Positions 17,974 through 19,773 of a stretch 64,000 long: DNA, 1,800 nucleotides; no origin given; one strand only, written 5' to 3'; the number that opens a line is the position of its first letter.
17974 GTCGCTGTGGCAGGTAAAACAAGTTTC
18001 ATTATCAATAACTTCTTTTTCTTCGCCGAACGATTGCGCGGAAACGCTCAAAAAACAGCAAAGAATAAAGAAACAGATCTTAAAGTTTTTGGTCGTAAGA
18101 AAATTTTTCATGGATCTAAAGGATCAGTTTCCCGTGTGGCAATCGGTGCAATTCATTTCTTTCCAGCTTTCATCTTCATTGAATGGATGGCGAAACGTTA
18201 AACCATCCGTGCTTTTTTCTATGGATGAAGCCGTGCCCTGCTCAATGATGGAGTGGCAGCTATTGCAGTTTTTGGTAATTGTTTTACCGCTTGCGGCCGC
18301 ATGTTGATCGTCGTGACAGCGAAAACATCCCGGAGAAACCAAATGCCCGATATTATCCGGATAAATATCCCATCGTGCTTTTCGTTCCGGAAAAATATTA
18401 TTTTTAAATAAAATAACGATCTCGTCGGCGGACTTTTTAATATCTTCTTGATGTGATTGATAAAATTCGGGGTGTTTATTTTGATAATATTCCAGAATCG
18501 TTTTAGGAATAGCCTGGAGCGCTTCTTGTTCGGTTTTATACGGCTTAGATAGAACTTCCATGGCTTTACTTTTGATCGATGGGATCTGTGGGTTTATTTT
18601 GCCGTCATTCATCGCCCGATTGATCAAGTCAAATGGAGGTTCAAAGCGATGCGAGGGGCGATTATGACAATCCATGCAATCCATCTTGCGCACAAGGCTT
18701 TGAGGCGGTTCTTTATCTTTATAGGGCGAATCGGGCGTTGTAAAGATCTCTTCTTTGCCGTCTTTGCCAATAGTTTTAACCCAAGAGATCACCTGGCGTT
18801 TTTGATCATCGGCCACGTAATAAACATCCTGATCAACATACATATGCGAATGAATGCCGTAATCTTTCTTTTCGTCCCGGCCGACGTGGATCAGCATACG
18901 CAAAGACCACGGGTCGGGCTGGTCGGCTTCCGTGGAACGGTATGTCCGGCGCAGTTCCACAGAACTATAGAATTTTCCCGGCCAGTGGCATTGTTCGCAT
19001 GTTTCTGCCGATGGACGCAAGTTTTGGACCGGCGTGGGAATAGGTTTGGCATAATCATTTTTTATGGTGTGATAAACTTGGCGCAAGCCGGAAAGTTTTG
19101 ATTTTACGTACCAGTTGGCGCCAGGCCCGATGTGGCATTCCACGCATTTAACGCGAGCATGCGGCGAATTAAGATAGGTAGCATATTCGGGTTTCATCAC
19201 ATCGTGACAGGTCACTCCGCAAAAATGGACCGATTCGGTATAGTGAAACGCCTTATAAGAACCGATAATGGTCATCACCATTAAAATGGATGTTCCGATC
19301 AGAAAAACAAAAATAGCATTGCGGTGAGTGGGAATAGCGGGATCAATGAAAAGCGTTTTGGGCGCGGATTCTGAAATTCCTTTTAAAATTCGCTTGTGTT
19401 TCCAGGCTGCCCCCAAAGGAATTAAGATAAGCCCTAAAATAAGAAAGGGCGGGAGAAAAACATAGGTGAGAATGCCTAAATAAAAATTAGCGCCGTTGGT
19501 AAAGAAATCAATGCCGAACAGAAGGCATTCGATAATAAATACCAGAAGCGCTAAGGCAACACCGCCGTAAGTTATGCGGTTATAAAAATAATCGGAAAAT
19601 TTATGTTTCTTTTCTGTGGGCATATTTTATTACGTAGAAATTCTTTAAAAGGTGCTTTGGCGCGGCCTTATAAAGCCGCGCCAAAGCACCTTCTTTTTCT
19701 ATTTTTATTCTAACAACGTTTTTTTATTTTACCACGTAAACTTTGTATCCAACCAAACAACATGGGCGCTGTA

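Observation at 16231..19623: ImcH-like and CbcL-like inner-membrane cytochromes encoded back-to-back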

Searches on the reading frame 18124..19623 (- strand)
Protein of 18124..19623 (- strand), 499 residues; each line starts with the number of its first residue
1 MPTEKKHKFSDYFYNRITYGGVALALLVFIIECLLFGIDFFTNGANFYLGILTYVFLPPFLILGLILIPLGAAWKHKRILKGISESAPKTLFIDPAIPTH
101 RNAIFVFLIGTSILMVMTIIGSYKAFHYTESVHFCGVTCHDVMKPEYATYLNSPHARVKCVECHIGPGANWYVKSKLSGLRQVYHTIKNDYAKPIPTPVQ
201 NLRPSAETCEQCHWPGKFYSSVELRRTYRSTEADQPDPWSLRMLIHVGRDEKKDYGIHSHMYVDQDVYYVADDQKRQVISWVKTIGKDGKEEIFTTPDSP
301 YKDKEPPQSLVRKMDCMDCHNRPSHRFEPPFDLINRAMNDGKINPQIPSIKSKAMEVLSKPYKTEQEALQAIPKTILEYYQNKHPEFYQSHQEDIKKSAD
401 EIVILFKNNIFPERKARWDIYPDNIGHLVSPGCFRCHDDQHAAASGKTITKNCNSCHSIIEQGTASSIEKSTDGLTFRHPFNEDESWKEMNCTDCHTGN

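Call 4: search_protein_families(library=pfam, proteins=[window:18124-19623:-], max_evalue=0.01)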
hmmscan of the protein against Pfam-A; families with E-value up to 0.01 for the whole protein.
window:18124-19623:- (499 aa): 6 families
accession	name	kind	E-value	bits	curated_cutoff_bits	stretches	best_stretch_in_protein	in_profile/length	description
PF03264.19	Cytochrom_NNT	-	2.2e-12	47.5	24.1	1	101-191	5-99/174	NapC/NirT cytochrome c family, N-terminal region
PF14522.11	Cytochrome_C7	-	1.8e-08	34.5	24.8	1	419-458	43-67/67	Cytochrome c7 and related cytochrome c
PF14537.11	Cytochrom_c3_2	-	2.1e-05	25.3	25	1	432-497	8-65/79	Cytochrome c3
PF22113.1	Mtrc-MtrF_II-IV_dom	-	2.6e-05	24.3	30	0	138-216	11-91/176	Outer membrane cytochrome MtrC/MtrF-like, domains II/IV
PF02085.21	Cytochrom_CIII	-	0.001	19.8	22.9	0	432-497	32-83/101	Class III cytochrome C family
PF13442.11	Cytochrome_CBB3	-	0.0029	18.3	27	0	447-469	8-28/68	Cytochrome C oxidase, cbb3-type, subunit III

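Call 5: search_protein_families(library=ncbifam, proteins=[window:18124-19623:-], max_evalue=0.01)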
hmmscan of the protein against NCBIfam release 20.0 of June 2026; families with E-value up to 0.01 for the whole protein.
window:18124-19623:- (499 aa): 5 families
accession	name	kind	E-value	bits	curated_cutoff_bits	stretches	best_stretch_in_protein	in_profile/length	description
TIGR03153.1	cytochr_NrfH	equivalog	1.2e-14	54.6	134.2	1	109-213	5-109/138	cytochrome c nitrite reductase small subunit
NF011606.0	PRK15032.1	equivalog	1e-06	28.2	455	1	98-199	11-113/390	pentaheme c-type cytochrome TorC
TIGR03507.1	decahem_SO1788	subfamily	1.2e-05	24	209.3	1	122-237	233-326/672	OmcA/MtrC family decaheme c-type cytochrome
TIGR02162.1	torC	equivalog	1.5e-05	24.4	478.2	1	98-192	10-109/387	pentaheme c-type cytochrome TorC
TIGR03508.1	decahem_SO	subfamily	0.0011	18.5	192.2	0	117-226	55-163/258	DmsE family decaheme c-type cytochrome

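Call 6: find_homologous_proteins(query=window:18124-19623:-, max_evalue=0.00001)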
Query window:18124-19623:- (499 aa): 7540 proteins with E <= 0.00001 among 8000 candidates; the best 120 are listed.
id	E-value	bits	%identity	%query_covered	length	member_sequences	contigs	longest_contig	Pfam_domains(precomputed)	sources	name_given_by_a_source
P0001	0.0e+0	1197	100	100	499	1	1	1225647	PF14537.12,PF03264.20,PF14522.12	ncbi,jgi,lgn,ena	ncbi:MAG: NapC/NirT family cytochrome c [Candidatus Omnitrophota bacterium]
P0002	2.5e-263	893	72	99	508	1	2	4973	PF03264.20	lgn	-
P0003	1.3e-235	801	63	100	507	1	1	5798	PF03264.20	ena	-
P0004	6.8e-232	789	61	99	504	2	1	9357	PF14537.12,PF03264.20,PF14522.12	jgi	-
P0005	2.0e-230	784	63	100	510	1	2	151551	PF03264.20,PF14522.12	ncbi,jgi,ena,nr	ncbi:MAG TPA: NapC/NirT family cytochrome c [Candidatus Omnitrophota bacterium]|nr:NapC/NirT family 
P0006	1.7e-227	774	62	100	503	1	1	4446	PF03264.20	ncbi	-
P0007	5.4e-225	766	62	99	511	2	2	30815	PF03264.20,PF14522.12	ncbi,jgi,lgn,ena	-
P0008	3.5e-223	760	61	99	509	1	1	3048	PF14537.12,PF03264.20,PF14522.12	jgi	-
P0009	1.9e-222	758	60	99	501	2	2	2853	PF03264.20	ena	-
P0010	4.7e-221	753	60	99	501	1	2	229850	PF03264.20,PF14522.12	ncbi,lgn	-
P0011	1.0e-220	752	61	99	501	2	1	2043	PF03264.20,PF14522.12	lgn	-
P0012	1.5e-220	751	61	99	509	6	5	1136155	PF14537.12,PF03264.20,PF14522.12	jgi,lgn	jgi:hypothetical protein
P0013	2.4e-220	751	60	99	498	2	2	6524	PF03264.20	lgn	-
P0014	4.4e-220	750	61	99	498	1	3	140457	PF14537.12,PF03264.20,PF14522.12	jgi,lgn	jgi:hypothetical protein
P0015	9.4e-220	749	60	99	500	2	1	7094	PF14537.12,PF03264.20,PF02085.22,PF14522.12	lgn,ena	-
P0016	1.9e-219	748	59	100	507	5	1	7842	PF03264.20,PF14522.12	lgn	-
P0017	5.4e-219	746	59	99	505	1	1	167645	PF03264.20,PF14522.12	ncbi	-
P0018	1.9e-218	745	61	99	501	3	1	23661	PF14537.12,PF03264.20,PF14522.12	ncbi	-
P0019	3.9e-218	744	60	99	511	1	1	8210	PF03264.20,PF14522.12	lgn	-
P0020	1.0e-217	742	58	100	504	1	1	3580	PF14537.12,PF03264.20,PF02085.22,PF14522.12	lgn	-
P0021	2.4e-217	741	59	100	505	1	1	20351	PF03264.20,PF14522.12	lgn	-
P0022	2.4e-216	738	60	99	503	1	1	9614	PF14537.12,PF03264.20,PF14522.12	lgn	-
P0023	5.6e-216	736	58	99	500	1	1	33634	PF14537.12,PF03264.20,PF14522.12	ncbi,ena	-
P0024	5.7e-216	736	59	99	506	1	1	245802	PF14537.12,PF03264.20,PF14522.12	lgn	-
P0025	6.6e-216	736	59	99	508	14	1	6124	PF03264.20,PF14522.12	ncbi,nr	ncbi:MAG TPA: cytochrome C [Candidatus Omnitrophica bacterium]|nr:cytochrome C [Candidatus Omnitroph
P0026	4.4e-215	733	58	100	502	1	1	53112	PF14537.12,PF03264.20,PF14522.12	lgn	-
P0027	4.7e-215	733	58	99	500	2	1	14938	PF14537.12,PF03264.20,PF14522.12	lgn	-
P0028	1.6e-214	732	59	100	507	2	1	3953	PF14537.12,PF03264.20,PF14522.12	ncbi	-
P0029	2.4e-214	731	58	100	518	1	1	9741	PF03264.20,PF14522.12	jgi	-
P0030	2.8e-214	731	60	98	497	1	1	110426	PF14537.12,PF03264.20,PF14522.12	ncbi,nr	ncbi:MAG: NapC/NirT family cytochrome c [Candidatus Omnitrophica bacterium]|nr:NapC/NirT family cyto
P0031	6.3e-214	730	59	99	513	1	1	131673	PF03264.20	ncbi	-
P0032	8.1e-213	726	59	99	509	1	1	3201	PF14537.12,PF03264.20,PF14522.12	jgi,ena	-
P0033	1.0e-212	726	59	99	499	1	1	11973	PF03264.20,PF14522.12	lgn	-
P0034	1.0e-212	726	58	99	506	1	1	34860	PF14537.12,PF03264.20,PF14522.12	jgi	jgi:hypothetical protein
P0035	1.8e-212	725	58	99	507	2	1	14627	PF03264.20,PF14522.12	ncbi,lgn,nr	ncbi:MAG: NapC/NirT family cytochrome c [Candidatus Omnitrophica bacterium]|nr:NapC/NirT family cyto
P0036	1.8e-212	725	58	99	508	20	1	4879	PF03264.20,PF14522.12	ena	-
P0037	2.0e-212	725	57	99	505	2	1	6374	PF14537.12,PF03264.20,PF14522.12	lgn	-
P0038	2.9e-212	724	60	100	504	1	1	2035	PF03264.20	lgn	-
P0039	1.4e-211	722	58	99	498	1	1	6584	PF03264.20,PF14522.12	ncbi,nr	ncbi:MAG: NapC/NirT family cytochrome c [Candidatus Omnitrophica bacterium]|nr:NapC/NirT family cyto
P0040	4.5e-211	720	59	99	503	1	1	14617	PF03264.20,PF02085.22,PF14522.12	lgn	-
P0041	5.0e-211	720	56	100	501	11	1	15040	PF14537.12,PF03264.20,PF14522.12,PF22113.2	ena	-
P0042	2.5e-210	718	59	100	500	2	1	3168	PF14537.12,PF03264.20,PF14522.12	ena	-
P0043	2.9e-210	718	57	99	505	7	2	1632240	PF14537.12,PF03264.20,PF14522.12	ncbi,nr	ncbi:MAG: NapC/NirT family cytochrome c [Candidatus Omnitrophica bacterium]|nr:NapC/NirT family cyto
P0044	5.3e-210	717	58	100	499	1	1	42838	PF14537.12,PF03264.20,PF14522.12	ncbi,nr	ncbi:MAG: NapC/NirT family cytochrome c [Candidatus Omnitrophica bacterium]|nr:NapC/NirT family cyto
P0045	1.7e-209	715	59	98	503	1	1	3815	PF14537.12,PF03264.20,PF14522.12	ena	-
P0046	2.5e-209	714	58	100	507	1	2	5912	PF03264.20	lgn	-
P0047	2.8e-209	714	58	99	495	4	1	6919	PF14537.12,PF03264.20,PF14522.12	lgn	-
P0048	1.5e-208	712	57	99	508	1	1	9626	PF03264.20,PF14522.12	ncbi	-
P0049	2.3e-208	711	58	99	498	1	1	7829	PF03264.20,PF14522.12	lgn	-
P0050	3.9e-208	711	58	100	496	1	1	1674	PF14537.12,PF03264.20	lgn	-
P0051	4.2e-208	710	59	99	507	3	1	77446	PF03264.20,PF14522.12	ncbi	-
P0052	9.8e-208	709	57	99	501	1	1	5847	PF14537.12,PF03264.20,PF14522.12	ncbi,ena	-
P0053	1.2e-207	709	57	100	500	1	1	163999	PF14537.12,PF03264.20,PF14522.12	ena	-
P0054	1.6e-207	709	58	99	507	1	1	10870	PF03264.20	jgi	jgi:nitrate/TMAO reductase-like tetraheme cytochrome c subunit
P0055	1.8e-207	708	56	100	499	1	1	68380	PF14537.12,PF03264.20,PF14522.12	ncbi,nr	ncbi:MAG: NapC/NirT family cytochrome c [Candidatus Omnitrophica bacterium]|nr:NapC/NirT family cyto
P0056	2.3e-207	708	58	99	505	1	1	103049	PF14537.12,PF03264.20,PF14522.12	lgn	-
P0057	2.5e-207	708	56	99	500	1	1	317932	PF14537.12,PF03264.20,PF14522.12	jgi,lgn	-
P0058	5.3e-207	707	55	100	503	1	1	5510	PF14537.12,PF03264.20,PF14522.12,PF22113.2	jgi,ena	-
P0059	6.9e-207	706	58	99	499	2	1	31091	PF14537.12,PF03264.20,PF14522.12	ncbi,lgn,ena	-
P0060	7.8e-207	706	56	100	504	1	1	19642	PF14537.12,PF03264.20,PF14522.12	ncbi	-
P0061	7.8e-207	706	55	99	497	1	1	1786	PF14537.12,PF03264.20,PF14522.12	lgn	-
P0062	1.0e-206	706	58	99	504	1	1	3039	PF14537.12,PF03264.20,PF14522.12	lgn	-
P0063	2.6e-206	705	56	100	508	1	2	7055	PF03264.20,PF14522.12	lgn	-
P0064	2.7e-206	704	56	99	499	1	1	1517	PF03264.20,PF14522.12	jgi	-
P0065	5.2e-206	704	55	100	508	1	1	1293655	PF03264.20,PF14522.12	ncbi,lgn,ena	-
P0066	2.1e-205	702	56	100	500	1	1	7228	PF14537.12,PF03264.20,PF14522.12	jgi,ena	-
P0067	3.4e-205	701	57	99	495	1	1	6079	PF14537.12,PF03264.20,PF14522.12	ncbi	-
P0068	3.9e-205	701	56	100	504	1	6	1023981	PF14537.12,PF03264.20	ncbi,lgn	-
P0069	6.4e-205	700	57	99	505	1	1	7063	PF14537.12,PF03264.20,PF14522.12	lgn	-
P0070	8.1e-205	700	56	100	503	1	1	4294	PF14537.12,PF03264.20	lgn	-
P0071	8.1e-205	700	55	100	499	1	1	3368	PF14537.12,PF03264.20,PF14522.12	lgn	-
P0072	9.4e-205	699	56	100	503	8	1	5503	PF14537.12,PF03264.20,PF14522.12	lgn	-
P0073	4.1e-204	697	57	99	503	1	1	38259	PF03264.20,PF14522.12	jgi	-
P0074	7.0e-204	697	56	99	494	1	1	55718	PF14537.12,PF03264.20,PF14522.12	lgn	-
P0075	8.8e-204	696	56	99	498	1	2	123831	PF03264.20,PF14522.12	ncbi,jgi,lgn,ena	-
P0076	1.6e-203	695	58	99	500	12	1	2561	PF14537.12,PF03264.20,PF14522.12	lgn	-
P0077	3.8e-203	694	54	99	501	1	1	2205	PF03264.20,PF14522.12,PF22113.2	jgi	-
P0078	5.1e-203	694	56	99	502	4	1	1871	PF14537.12,PF03264.20,PF14522.12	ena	-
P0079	9.4e-203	693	56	100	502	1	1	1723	PF14537.12,PF03264.20,PF02085.22,PF14522.12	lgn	-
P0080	1.7e-202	692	54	100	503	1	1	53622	PF14537.12,PF03264.20,PF14522.12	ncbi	-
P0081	5.0e-202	690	54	100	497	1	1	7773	PF03264.20,PF14522.12,PF22113.2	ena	-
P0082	1.5e-201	689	56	99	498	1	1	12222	PF14537.12,PF03264.20,PF14522.12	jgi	-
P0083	2.0e-201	688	54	100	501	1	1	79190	PF14537.12,PF03264.20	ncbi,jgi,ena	-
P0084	2.6e-201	688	55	100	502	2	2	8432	PF14537.12,PF03264.20,PF14522.12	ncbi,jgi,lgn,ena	-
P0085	3.0e-201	688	55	99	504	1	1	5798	PF03264.20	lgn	-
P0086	3.7e-201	688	54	100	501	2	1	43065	PF14537.12,PF03264.20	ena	-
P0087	7.9e-201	686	57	97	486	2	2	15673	PF14537.12,PF03264.20,PF14522.12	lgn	-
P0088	8.0e-201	686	53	100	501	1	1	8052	PF14537.12,PF03264.20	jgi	jgi:hypothetical protein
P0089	1.3e-200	686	56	98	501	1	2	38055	PF03264.20,PF14522.12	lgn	-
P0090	4.2e-200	684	54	99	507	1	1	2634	PF14537.12,PF03264.20,PF14522.12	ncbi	-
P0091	5.4e-200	684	56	99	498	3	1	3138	PF03264.20,PF14522.12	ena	-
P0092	6.6e-200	683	56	99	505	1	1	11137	PF03264.20,PF14522.12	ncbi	-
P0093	9.4e-200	683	53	99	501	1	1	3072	PF14537.12,PF03264.20,PF14522.12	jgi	jgi:nitrate/TMAO reductase-like tetraheme cytochrome c subunit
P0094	1.0e-199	683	54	100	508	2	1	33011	PF14537.12,PF03264.20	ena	-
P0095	1.5e-199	682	54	100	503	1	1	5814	PF03264.20,PF14522.12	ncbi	-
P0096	1.9e-199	682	56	99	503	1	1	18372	PF14537.12,PF03264.20,PF02085.22,PF14522.12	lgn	-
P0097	2.7e-199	681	53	100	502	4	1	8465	PF14537.12,PF03264.20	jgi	jgi:hypothetical protein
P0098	3.9e-199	681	54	99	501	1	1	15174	PF14537.12,PF03264.20,PF14522.12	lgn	-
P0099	5.1e-199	680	54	99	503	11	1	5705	PF14537.12,PF03264.20,PF14522.12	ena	-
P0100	6.4e-199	680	52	100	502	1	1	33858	PF14537.12,PF03264.20,PF14522.12,PF22113.2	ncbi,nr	ncbi:MAG: NapC/NirT family cytochrome c [Candidatus Omnitrophica bacterium]|nr:NapC/NirT family cyto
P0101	6.8e-199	680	53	100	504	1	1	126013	PF14537.12,PF03264.20,PF14522.12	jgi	jgi:NapC/NirT cytochrome c family, N-terminal region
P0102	2.2e-198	678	54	100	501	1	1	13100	PF14537.12,PF03264.20,PF14522.12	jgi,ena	-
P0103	6.9e-198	677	57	95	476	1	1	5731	PF14537.12,PF03264.20,PF14522.12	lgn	-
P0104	1.2e-197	676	56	99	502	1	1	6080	PF03264.20,PF02085.22,PF14522.12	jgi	-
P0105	1.3e-197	676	53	99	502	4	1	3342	PF14537.12,PF03264.20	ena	-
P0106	1.9e-197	675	57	99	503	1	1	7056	PF03264.20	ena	-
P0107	2.2e-197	675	54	99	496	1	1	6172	PF14537.12,PF03264.20,PF02335.21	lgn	-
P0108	7.0e-197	673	56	95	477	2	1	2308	PF14537.12,PF03264.20,PF14522.12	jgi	jgi:hypothetical protein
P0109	1.0e-196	673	53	99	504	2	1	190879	PF03264.20,PF14522.12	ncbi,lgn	-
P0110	1.1e-196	673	52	100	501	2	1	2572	PF14537.12,PF03264.20,PF14522.12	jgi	-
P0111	1.4e-196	672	54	99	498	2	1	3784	PF03264.20,PF14522.12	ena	-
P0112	1.4e-196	672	52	100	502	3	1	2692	PF14537.12,PF03264.20,PF14522.12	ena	-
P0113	1.8e-196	672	53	99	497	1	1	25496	PF14537.12,PF03264.20,PF14522.12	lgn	-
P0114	3.1e-196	671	55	98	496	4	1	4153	PF03264.20,PF14522.12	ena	-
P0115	8.1e-196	670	55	99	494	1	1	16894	PF14537.12,PF03264.20,PF14522.12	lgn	-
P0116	3.3e-195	668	55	100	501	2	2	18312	PF03264.20,PF14522.12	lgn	-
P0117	3.9e-195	668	55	99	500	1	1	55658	PF14537.12,PF03264.20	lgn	-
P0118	3.9e-195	668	55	99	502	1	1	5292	PF03264.20,PF14522.12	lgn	-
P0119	5.2e-195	667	54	98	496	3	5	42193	PF14537.12,PF03264.20,PF14522.12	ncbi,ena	-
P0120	6.0e-195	667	53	100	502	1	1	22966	PF14537.12,PF03264.20,PF14522.12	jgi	jgi:hypothetical protein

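Call 12: search_solved_structures(query=window:18124-19623:-, max_evalue=1, show_alignments=2)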
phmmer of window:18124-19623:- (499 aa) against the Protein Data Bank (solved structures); distinct sequences matched with E-value up to 1: 3.
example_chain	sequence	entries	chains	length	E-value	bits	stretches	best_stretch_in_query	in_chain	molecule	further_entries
2j7a_C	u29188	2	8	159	0.0048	18.9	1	108-213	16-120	CYTOCHROME C QUINOL DEHYDROGENASE NRFH | NAPC/NIRT CYTOCHROME C FAMILY PROTEIN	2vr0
1wad_A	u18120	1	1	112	0.71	11.8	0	150-214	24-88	CYTOCHROME C3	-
1kf6_C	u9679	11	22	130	0.87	11.5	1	18-90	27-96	FUMARATE REDUCTASE 15 KDA HYDROPHOBIC PROTEIN | Fumarate reductase subunit C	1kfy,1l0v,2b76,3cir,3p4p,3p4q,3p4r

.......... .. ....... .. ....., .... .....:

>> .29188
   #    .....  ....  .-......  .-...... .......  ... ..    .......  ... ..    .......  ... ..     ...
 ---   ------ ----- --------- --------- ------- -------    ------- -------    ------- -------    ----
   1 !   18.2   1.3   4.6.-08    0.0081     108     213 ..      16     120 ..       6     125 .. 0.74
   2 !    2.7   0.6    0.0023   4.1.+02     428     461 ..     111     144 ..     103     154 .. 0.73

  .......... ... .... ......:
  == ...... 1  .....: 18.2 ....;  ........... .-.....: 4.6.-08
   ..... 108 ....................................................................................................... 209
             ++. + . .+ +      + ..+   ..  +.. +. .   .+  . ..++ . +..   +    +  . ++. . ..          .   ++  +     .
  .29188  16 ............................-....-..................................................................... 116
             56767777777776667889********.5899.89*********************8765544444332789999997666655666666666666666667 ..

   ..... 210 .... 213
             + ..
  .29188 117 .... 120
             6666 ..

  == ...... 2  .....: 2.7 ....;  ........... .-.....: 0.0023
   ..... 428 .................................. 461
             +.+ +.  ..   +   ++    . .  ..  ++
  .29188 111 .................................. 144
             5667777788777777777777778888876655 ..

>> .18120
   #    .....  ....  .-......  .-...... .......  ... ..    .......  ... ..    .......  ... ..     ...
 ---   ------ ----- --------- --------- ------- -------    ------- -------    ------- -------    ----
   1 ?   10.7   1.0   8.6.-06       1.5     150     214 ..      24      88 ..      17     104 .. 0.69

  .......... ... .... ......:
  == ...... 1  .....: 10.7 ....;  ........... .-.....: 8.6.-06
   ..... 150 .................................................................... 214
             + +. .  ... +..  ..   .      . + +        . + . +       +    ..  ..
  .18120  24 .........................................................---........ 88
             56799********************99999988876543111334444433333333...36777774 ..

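Call 16: find_encoding_contigs(protein=P0001, flank=10000, max_places=3)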
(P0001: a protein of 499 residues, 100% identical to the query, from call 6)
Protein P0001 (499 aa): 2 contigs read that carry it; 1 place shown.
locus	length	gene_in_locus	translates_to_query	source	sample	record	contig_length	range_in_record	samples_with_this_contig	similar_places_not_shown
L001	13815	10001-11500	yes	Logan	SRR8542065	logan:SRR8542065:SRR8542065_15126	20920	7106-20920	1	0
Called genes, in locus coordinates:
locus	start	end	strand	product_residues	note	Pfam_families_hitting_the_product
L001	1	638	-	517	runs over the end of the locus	PF02541:Ppx-GppA, PF21447:Ppx-GppA_III, PF24391:HD-CE (weak)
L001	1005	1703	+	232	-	PF00027:cNMP_binding, PF13545:HTH_Crp_2, PF25213:HVO_A0261_N (weak), PF00325:Crp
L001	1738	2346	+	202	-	PF01814:Hemerythrin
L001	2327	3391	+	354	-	PF05201:GlutR_N, PF01262:AlaDh_PNT_C (weak), PF02826:2-Hacid_dh_C (faint), PF01488:Shikimate_DH, PF03807:F420_oxidored (faint)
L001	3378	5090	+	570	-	PF05140:ResB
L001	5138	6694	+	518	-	PF01578:Cytochrom_C_asm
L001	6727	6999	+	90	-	-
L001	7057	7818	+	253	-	PF22113:Mtrc-MtrF_II-IV_dom (faint), PF22678:Cytochrom_c_NrfB-like (faint), PF14537:Cytochrom_c3_2 (faint), PF09699:Paired_CXXCH_1, PF14522:Cytochrome_C7 (weak), PF09699:Paired_CXXCH_1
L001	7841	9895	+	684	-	-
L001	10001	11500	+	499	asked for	PF03264:Cytochrom_NNT, PF14522:Cytochrome_C7 (faint), PF14537:Cytochrom_c3_2 (faint)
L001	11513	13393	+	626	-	PF02085:Cytochrom_CIII (faint), PF09699:Paired_CXXCH_1 (faint), PF14522:Cytochrome_C7 (faint), PF14537:Cytochrom_c3_2 (faint), PF22113:Mtrc-MtrF_II-IV_dom (weak), PF01292:Ni_hydr_CYTB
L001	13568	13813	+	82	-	?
